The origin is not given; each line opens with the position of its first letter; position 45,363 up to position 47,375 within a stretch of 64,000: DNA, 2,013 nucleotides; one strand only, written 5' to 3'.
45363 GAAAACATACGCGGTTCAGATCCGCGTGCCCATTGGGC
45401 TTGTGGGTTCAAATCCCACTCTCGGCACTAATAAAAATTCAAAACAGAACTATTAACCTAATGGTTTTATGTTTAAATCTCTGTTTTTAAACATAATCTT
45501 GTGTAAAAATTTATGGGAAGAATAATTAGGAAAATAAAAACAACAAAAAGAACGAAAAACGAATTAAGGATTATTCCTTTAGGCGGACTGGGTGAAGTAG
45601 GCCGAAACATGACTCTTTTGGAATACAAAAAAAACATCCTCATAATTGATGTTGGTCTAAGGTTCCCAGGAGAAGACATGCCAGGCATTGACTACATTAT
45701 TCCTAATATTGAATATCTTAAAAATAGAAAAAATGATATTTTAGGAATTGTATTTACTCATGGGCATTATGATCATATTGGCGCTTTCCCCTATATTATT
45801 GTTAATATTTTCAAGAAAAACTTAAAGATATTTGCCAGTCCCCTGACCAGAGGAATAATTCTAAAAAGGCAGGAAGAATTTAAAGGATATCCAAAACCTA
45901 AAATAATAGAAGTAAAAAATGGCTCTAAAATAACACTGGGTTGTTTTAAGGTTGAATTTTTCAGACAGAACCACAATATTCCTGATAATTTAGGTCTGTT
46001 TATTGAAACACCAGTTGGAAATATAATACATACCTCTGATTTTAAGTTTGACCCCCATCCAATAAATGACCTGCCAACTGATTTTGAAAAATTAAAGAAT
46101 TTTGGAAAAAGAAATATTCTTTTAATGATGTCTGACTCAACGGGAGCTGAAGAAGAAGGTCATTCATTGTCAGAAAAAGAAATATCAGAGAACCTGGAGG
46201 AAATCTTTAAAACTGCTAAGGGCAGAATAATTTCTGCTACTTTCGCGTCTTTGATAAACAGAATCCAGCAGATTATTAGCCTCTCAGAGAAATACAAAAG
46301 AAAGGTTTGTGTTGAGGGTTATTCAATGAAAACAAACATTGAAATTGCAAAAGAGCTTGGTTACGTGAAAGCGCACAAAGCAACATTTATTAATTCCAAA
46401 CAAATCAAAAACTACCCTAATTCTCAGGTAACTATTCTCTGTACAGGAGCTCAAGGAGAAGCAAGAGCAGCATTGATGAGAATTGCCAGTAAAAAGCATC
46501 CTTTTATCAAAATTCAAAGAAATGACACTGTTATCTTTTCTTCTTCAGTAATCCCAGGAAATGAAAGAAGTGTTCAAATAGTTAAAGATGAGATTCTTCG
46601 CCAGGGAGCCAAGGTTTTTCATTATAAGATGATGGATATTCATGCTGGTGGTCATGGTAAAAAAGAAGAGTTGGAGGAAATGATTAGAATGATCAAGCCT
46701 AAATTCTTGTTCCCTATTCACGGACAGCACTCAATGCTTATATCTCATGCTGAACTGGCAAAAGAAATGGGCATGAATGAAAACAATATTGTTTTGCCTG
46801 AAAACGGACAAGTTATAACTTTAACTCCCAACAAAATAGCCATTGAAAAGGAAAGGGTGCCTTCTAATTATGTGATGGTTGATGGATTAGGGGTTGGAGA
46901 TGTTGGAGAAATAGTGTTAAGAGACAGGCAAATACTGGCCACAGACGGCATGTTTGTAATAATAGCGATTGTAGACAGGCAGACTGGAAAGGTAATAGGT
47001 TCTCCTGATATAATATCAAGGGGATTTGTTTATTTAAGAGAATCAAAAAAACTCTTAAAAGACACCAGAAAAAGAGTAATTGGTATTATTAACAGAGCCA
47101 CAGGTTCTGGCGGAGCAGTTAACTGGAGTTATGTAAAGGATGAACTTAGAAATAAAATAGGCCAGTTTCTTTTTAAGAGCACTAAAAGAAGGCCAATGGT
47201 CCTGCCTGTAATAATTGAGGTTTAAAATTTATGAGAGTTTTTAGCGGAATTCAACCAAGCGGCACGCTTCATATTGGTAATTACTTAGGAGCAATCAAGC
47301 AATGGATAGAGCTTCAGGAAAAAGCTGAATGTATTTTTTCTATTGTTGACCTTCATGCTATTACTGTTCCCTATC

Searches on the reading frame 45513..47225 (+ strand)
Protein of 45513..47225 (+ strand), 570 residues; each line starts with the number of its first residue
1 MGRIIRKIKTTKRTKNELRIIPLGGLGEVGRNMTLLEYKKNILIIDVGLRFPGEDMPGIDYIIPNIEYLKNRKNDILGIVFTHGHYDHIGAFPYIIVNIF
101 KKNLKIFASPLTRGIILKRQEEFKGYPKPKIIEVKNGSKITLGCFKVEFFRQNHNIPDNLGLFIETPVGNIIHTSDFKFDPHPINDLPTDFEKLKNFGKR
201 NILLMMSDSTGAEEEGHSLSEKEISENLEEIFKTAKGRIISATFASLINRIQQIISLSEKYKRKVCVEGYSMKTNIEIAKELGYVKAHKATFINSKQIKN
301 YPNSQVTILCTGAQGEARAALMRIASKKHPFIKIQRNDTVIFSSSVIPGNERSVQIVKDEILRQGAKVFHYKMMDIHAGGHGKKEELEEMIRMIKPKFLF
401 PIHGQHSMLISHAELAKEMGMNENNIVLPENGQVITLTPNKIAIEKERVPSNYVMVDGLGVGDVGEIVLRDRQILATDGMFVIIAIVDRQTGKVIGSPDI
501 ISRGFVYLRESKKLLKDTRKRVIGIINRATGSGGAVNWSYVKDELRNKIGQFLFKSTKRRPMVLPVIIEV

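Call 11: search_protein_families(library=pfam, proteins=[window:45513-47225:+], max_evalue=0.001)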
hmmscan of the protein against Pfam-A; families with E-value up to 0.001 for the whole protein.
window:45513-47225:+ (570 aa): 5 families
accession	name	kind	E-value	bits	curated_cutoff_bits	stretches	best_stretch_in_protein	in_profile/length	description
PF22505.1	RNase_J_b_CASP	-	5.9e-47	159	27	1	236-359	1-124/126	Ribonuclease J, beta-CASP domain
PF17770.6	RNase_J_C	-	1.6e-29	103.3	23.8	1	468-570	1-102/102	Ribonuclease J C-terminal domain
PF12706.13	Lactamase_B_2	-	5.6e-10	39.6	27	1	72-182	25-148/200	Beta-lactamase superfamily domain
PF07521.17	RMMBL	-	1.2e-09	38.4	21.6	1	380-424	16-58/63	Zn-dependent metallo-hydrolase RNA specificity domain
PF00753.33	Lactamase_B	-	5.2e-08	33.5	22.7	1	27-96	2-64/196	Metallo-beta-lactamase superfamily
